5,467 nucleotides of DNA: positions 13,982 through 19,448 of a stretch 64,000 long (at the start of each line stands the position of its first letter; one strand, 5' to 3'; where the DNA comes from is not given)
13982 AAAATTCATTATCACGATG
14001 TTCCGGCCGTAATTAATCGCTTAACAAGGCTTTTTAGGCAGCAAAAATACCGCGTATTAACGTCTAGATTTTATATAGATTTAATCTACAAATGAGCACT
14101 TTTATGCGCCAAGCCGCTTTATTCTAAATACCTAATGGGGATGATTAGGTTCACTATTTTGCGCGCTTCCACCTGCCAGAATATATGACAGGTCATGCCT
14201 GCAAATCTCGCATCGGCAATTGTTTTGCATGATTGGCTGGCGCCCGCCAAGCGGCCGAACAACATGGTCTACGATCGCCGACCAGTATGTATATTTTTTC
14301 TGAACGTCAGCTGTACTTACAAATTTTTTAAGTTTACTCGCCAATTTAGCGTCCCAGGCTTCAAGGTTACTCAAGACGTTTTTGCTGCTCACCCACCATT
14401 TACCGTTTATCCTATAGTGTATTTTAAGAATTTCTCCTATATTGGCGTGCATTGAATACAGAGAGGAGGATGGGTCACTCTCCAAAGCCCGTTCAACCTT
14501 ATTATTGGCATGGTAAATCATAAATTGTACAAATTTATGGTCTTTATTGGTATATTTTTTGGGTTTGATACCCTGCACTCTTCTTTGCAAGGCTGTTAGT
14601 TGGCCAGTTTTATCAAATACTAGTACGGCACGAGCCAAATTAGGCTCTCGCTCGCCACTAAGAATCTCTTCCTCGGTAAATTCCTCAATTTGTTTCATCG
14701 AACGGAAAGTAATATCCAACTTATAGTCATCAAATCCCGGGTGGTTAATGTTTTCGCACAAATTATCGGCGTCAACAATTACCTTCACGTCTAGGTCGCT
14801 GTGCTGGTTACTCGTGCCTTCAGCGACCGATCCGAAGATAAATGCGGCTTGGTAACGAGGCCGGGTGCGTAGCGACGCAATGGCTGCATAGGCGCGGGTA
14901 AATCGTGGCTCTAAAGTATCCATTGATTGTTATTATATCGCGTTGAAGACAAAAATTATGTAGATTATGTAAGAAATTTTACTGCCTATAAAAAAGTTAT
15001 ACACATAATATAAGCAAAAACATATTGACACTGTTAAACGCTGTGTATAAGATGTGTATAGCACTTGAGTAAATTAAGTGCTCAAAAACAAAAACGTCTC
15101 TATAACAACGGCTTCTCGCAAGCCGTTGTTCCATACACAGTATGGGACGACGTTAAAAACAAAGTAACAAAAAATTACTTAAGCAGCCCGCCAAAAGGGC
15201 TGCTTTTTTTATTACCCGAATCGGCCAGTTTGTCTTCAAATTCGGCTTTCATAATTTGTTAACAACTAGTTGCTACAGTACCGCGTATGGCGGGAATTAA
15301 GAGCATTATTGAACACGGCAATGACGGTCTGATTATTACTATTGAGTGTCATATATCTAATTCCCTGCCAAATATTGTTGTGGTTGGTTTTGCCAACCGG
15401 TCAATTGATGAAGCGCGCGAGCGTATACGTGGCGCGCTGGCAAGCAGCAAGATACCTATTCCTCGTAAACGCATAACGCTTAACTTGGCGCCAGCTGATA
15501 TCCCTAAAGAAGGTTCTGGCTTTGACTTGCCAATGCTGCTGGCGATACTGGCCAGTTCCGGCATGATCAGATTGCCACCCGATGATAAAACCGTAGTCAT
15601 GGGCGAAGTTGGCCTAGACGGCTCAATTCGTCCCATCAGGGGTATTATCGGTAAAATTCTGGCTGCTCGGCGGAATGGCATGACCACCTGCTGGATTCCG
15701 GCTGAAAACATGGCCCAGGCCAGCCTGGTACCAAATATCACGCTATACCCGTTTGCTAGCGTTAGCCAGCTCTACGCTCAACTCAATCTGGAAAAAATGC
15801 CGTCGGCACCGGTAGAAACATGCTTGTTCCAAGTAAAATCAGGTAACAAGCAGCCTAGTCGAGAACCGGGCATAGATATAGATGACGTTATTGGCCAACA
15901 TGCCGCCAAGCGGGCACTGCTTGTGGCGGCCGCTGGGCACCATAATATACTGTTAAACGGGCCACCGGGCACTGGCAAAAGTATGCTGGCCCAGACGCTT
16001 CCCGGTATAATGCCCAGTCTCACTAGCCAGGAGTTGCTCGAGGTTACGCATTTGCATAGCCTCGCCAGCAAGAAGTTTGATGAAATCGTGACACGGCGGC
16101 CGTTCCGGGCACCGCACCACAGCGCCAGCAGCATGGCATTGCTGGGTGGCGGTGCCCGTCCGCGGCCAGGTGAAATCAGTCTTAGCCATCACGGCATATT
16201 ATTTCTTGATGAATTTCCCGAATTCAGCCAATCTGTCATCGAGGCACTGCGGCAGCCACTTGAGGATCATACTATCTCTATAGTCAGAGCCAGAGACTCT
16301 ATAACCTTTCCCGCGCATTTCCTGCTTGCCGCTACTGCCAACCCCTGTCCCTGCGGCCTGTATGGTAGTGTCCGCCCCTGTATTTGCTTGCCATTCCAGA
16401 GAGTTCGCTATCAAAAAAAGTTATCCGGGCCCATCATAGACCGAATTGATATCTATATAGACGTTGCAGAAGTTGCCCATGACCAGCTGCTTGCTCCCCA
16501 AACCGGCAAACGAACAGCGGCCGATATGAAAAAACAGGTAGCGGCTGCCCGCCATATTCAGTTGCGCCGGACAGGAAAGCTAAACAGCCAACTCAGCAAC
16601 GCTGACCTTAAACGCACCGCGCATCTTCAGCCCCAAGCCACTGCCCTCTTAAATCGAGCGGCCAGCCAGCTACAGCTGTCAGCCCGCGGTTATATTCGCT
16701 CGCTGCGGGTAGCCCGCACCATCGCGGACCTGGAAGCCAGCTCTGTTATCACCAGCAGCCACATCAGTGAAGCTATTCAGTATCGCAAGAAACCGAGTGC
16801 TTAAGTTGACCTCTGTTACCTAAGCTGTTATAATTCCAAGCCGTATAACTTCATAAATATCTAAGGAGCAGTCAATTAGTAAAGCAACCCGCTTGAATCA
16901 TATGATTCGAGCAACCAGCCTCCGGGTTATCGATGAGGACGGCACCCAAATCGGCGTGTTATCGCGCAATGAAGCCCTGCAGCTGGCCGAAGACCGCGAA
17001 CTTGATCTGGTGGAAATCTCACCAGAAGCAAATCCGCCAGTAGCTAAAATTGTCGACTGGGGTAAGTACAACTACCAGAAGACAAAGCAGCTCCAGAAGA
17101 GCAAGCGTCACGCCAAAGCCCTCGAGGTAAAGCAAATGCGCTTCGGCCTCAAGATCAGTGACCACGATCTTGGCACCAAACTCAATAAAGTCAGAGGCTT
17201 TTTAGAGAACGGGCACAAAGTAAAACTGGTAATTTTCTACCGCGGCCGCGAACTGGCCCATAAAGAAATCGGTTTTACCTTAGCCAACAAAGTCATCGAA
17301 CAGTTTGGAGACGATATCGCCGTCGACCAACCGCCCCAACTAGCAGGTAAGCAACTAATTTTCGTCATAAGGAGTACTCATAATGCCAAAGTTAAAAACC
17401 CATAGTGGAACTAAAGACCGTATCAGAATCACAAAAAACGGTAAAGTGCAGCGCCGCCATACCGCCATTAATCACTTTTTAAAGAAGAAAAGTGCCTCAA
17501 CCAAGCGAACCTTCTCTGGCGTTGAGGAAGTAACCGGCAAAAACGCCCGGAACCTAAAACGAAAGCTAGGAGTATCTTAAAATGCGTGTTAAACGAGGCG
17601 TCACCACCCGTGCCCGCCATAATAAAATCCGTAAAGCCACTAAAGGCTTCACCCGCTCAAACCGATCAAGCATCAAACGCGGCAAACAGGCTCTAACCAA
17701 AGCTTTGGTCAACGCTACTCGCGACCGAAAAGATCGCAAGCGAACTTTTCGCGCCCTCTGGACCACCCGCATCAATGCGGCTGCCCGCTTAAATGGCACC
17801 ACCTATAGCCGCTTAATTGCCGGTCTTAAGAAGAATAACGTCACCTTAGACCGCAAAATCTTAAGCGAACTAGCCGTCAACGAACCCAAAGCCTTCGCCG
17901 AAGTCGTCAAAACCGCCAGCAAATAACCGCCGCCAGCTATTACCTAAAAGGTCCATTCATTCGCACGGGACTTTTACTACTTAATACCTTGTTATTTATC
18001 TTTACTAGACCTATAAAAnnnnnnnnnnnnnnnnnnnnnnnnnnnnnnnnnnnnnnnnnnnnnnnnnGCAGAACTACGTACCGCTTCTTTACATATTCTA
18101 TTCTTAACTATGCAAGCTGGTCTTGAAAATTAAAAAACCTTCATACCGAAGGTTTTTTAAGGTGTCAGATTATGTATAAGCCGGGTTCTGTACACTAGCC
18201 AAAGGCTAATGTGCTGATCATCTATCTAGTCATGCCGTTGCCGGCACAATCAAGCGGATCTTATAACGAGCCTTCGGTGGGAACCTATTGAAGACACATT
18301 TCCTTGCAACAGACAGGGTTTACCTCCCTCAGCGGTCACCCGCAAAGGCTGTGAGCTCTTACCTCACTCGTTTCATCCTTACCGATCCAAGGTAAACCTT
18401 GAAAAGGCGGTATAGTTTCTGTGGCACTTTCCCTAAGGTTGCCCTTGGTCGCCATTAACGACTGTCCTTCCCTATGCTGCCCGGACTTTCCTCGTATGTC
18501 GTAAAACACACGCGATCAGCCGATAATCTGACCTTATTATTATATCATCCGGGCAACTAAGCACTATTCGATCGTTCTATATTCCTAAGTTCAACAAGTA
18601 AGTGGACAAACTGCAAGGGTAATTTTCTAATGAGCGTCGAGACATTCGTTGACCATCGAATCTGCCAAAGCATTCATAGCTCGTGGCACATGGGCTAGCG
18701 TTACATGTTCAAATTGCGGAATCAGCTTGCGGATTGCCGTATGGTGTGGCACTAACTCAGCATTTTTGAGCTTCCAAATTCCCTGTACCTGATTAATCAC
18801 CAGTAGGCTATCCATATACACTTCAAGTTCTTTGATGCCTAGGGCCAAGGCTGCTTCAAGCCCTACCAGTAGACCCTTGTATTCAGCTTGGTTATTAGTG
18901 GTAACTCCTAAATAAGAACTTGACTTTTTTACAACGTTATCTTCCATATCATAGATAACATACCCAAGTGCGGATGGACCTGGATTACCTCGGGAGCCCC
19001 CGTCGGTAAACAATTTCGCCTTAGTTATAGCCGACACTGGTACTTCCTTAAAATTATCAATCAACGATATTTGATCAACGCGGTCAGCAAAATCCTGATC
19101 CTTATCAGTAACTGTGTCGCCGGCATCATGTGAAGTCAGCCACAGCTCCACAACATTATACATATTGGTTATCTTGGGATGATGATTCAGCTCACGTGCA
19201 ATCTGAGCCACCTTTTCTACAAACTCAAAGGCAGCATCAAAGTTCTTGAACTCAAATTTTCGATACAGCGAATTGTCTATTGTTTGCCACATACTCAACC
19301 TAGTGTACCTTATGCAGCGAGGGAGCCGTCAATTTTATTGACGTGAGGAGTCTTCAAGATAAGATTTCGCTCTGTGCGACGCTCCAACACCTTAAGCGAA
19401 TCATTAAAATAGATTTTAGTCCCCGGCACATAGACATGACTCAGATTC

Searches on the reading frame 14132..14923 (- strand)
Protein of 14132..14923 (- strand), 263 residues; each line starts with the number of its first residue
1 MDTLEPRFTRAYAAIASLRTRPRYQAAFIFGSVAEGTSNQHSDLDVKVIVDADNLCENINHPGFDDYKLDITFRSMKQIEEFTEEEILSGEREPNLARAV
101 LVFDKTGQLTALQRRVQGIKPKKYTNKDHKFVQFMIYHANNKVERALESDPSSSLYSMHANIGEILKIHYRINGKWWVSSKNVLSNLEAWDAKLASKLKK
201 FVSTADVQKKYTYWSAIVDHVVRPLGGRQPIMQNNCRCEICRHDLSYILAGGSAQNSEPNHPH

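Call 3: search_protein_families(library=pfam, proteins=[window:14132-14923:-], max_evalue=0.1)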
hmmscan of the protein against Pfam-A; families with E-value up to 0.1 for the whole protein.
window:14132-14923:- (263 aa): 4 families
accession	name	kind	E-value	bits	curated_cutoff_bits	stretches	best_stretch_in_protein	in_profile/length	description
PF18765.7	Polbeta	-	1e-06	29.2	26.9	1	18-57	7-47/93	Polymerase beta, Nucleotidyltransferase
PF01909.29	NTP_transf_2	-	0.00015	22.5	21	1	25-54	15-44/93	Nucleotidyltransferase domain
PF22600.2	MTPAP-like_central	-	0.016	15.7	27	1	23-67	39-71/139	Poly(A) RNA polymerase, mitochondrial-like, central palm domain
PF16343.11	DUF4973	-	0.03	14.8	27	1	25-84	33-91/129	Domain of unknown function (DUF4973)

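Call 27: search_protein_families(library=padloc, proteins=[window:14132-14923:-], max_evalue=0.01)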
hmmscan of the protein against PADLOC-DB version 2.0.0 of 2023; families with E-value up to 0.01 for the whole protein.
window:14132-14923:- (263 aa): 8 families
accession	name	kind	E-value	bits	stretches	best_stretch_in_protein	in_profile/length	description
PDLC04368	PDC-M05A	-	4.3e-07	28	1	22-52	105-135/201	-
PDLC04907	PDC-S09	-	7.2e-06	24.1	1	14-54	17-57/114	-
PDLC04904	PDC-S09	-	5.3e-05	21.4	1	10-54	11-55/104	-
PDLC04902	PDC-S09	-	0.00017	19.8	1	9-52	6-49/97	-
PDLC04372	PDC-M05A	-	0.00028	19.2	1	24-52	76-104/167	-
PDLC04903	PDC-S09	-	0.00054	18.2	1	25-53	27-55/108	-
PDLC04369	PDC-M05A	-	0.0006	17.5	1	25-51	104-130/201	-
PDLC04906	PDC-S09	-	0.00073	17.9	1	26-53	26-53/98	-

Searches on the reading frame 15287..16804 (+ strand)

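Call 15: search_protein_families(library=pfam, proteins=[window:15287-16804:+], max_evalue=0.001)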
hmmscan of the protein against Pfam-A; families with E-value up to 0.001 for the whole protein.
window:15287-16804:+ (505 aa): 9 families
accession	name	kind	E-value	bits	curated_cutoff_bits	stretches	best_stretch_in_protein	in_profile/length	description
PF01078.27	Mg_chelatase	-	9.7e-86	286.9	20.3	1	197-399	1-205/207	Magnesium chelatase, subunit ChlI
PF13541.12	ChlI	-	1.1e-34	119.3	27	1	19-141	1-121/121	Subunit ChlI of Mg-chelatase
PF13335.12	Mg_chelatase_C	-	1.2e-26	93.5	26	1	410-500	3-94/94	Magnesium chelatase, subunit ChlI C-terminal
PF05362.19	Lon_C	-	4.4e-09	36.7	21.1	1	60-150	93-181/205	Lon protease (S16) C-terminal proteolytic domain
PF07728.20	AAA_5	-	5.8e-09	36.5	22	1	220-355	1-125/139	AAA domain (dynein-related subfamily)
PF00493.29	MCM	-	9.1e-08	31.9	23.3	1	294-393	114-204/224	MCM P-loop domain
PF00158.32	Sigma54_activat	-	1.2e-06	28.8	20.2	0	289-351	81-143/168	Sigma-54 interaction domain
PF05496.18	RuvB_N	-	3.2e-05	24.2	27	0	199-238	7-53/159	Holliday junction DNA helicase RuvB P-loop domain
PF00004.35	AAA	-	0.00024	22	21.2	0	221-327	1-94/131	ATPase family associated with various cellular activities (AAA)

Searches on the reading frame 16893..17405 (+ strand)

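Call 15: search_protein_families(library=pfam, proteins=[window:16893-17405:+], max_evalue=0.001)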
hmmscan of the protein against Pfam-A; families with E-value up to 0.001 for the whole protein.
window:16893-17405:+ (170 aa): 2 families
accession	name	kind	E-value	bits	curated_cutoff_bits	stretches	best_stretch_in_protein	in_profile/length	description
PF05198.21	IF3_N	-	3.8e-28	97.9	26.9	1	1-69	1-69/70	Translation initiation factor IF-3, N-terminal domain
PF00707.27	IF3_C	-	1.5e-25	89.4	34.8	1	78-160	2-84/86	Translation initiation factor IF-3, C-terminal domain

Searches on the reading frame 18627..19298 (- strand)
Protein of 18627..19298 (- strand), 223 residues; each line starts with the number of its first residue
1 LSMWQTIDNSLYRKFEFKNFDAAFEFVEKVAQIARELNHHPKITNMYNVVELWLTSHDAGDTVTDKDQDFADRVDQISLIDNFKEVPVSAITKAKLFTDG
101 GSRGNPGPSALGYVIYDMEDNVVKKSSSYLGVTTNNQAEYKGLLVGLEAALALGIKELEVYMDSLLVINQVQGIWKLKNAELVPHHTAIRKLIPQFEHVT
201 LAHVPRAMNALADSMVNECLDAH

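Call 15: search_protein_families(library=pfam, proteins=[window:18627-19298:-], max_evalue=0.001)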
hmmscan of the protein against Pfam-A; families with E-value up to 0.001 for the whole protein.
window:18627-19298:- (223 aa): 3 families
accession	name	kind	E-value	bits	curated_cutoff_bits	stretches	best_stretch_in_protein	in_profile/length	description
PF13456.12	RVT_3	-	7.6e-26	90.9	21.6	1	98-219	2-123/123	Reverse transcriptase-like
PF01329.24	Pterin_4a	-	5.7e-22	78.1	26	1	3-77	17-91/91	Pterin 4 alpha carbinolamine dehydratase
PF00075.30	RNase_H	-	5.1e-11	43.3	25.8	1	95-179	5-86/141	RNase H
